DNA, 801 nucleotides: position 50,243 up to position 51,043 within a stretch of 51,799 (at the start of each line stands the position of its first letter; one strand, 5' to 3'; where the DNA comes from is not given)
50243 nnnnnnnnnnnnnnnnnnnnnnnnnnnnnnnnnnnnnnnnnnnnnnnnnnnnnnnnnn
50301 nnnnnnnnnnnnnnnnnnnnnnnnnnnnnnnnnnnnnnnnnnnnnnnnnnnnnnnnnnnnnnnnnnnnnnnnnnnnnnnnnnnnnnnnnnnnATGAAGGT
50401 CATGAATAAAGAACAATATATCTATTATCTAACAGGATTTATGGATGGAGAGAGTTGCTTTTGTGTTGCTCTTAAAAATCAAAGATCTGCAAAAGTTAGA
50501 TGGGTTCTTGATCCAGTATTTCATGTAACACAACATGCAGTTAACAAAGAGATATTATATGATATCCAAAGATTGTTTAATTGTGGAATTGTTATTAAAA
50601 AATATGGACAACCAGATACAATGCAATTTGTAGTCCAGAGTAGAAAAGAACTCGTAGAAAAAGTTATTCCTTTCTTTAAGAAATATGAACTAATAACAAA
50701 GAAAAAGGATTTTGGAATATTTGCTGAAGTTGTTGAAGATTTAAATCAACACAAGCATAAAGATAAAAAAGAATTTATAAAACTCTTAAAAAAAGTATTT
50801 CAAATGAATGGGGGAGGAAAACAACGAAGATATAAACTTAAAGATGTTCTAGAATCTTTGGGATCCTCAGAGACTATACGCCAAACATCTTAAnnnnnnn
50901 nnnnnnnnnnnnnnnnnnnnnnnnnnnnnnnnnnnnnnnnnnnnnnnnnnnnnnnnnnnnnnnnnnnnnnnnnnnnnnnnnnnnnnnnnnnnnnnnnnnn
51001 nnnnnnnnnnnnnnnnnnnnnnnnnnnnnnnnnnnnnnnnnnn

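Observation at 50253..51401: Oversized 23S rRNA intron carries a homing endonuclease plus a two-gene mini-cassette with its own promoter and operator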

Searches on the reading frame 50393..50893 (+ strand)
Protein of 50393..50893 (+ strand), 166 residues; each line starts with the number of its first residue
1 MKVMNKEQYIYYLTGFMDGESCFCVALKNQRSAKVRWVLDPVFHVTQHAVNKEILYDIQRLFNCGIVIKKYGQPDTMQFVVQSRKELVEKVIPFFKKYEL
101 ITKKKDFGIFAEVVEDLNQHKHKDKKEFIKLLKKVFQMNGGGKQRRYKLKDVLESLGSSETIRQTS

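Call 7: search_protein_families(library=pfam, proteins=[window:50393-50893:+], max_evalue=10)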
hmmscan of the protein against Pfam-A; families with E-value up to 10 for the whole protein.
window:50393-50893:+ (166 aa): 3 families
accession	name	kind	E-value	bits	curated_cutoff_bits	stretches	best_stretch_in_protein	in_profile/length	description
PF00961.24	LAGLIDADG_1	-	2e-21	77.2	23.1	1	13-112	1-100/102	LAGLIDADG endonuclease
PF18609.8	SAM_Exu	-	0.033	14.9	28.9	1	81-133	19-70/72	Exuperantia SAM-like domain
PF00809.28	Pterin_bind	-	0.12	12.5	25.5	1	62-138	116-192/244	Pterin binding enzyme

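Call 23: search_solved_structures(query=window:50393-50890:+, max_evalue=1, show_alignments=1)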
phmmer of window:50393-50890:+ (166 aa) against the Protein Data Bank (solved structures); distinct sequences matched with E-value up to 1: 105 (the best 60 are shown).
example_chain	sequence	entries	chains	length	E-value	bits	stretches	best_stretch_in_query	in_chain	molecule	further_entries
4lq0_A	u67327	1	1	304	3.5e-31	111.4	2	12-134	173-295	LAGLIDADG homing endonuclease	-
36of_A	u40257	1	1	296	7.7e-27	97.3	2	12-133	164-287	aHE15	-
6uvw_A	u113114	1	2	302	3.3e-26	95.2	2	10-141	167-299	I-OnuI-e-Therm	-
6uwg_A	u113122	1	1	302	7.9e-26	94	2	10-141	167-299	I-OnuI-e-Therm-E178D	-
6uwk_A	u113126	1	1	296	1.1e-25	93.5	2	10-141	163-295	I-OnuI-e-Therm-hChr11v3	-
4z1z_A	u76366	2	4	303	1.4e-25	93.1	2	11-141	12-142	Meganuclease I-SmaMI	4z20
5e5p_A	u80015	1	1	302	1.4e-25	93.1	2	11-141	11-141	I-SmaMI LAGLIDADG meganuclease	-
5e5o_A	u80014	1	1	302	1.7e-25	92.9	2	11-141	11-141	I-SmaMI LAGLIDADG endonuclease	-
6uwj_A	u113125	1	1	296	1.9e-25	92.8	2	10-141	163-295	I-OnuI-e-Therm-hChr11v2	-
4lox_A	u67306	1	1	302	2.1e-25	92.6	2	12-141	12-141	LAGLIDADG homing endonuclease I-SmaMI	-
6uwh_A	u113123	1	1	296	2.1e-25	92.6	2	10-141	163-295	I-OnuI-e-Therm-hChr11v1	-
5e63_A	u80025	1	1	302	5.5e-25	91.3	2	11-141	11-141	I-SmaMI LAGLIDADG meganuclease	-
5e5s_A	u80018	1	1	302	7.1e-25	90.9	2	11-141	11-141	I-SmaMI LAGLIDADG meganuclease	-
4yhx_A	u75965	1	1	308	9.7e-25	90.5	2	12-138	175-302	Ribosomal protein 3/homing endonuclease-like fusion protein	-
5e67_A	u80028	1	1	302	2.8e-24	89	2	11-141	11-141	I-SmaMI LAGLIDADG meganuclease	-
5gkk_A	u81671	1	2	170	5.6e-21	78.2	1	12-153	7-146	Putative homing endonuclease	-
3e54_A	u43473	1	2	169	2.6e-17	66.3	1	11-156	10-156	RRNA intron-encoded endonuclease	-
2ex5_A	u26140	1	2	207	2.9e-15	59.6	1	11-135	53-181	DNA endonuclease I-CeuI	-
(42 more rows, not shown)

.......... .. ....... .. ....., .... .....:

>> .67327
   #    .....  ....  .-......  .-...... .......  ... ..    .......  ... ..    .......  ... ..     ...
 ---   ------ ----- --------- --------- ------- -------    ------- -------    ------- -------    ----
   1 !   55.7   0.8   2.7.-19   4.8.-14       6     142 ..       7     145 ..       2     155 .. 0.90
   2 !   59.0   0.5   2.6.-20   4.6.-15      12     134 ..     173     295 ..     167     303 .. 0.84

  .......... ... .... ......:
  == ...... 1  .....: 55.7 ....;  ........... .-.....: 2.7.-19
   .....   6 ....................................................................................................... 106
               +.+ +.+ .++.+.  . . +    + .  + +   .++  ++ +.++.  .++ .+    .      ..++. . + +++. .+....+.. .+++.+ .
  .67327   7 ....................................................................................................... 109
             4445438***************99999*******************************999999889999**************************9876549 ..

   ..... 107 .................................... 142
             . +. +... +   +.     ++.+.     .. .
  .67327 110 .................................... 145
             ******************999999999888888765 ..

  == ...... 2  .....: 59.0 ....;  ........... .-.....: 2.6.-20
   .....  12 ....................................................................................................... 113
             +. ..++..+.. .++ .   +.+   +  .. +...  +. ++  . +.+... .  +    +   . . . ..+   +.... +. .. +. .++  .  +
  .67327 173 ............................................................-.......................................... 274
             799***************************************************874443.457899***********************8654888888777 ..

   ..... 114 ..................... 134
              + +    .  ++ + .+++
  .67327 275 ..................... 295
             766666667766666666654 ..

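Call 31: find_related_loci(query=window:50393-50890:+, collection=genome_contigs, flank=3000)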
Query window:50393-50890:+ (166 aa) in genome_contigs; peptide patterns used: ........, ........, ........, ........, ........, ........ (x = any residue, [..] = any of these).
81 stretches matched a pattern; 4 encode a relative of the query (tblastn E <= 1e-3); 4 distinct loci.
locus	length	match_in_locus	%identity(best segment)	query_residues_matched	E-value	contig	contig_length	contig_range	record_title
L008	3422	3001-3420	84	1-140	6e-81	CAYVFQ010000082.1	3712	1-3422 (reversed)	MAG TPA_asm: uncultured archaeon isolate SRP323688_co1_52 genome assembly, contig: NODE_32752_length_3712_cov_5.323763,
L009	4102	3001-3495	64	1-165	6e-72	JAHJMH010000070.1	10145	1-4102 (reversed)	MAG: Nanoarchaeota archaeon isolate Old_saline.mb.30 Old_saline.mb.30_k141_1105175, whole genome shotgun sequence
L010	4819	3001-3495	65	1-165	1e-69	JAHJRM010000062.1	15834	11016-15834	MAG: Nanoarchaeota archaeon isolate OS_PC_MetaG.mb.152 OS_PC_MetaG.mb.152_k141_266390, whole genome shotgun sequence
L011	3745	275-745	38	11-165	3e-34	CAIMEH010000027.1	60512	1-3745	uncultured Candidatus Berkelbacteria bacterium isolate AlinenLipids_bin-6077 genome assembly, contig: bin-6077:27/34, wh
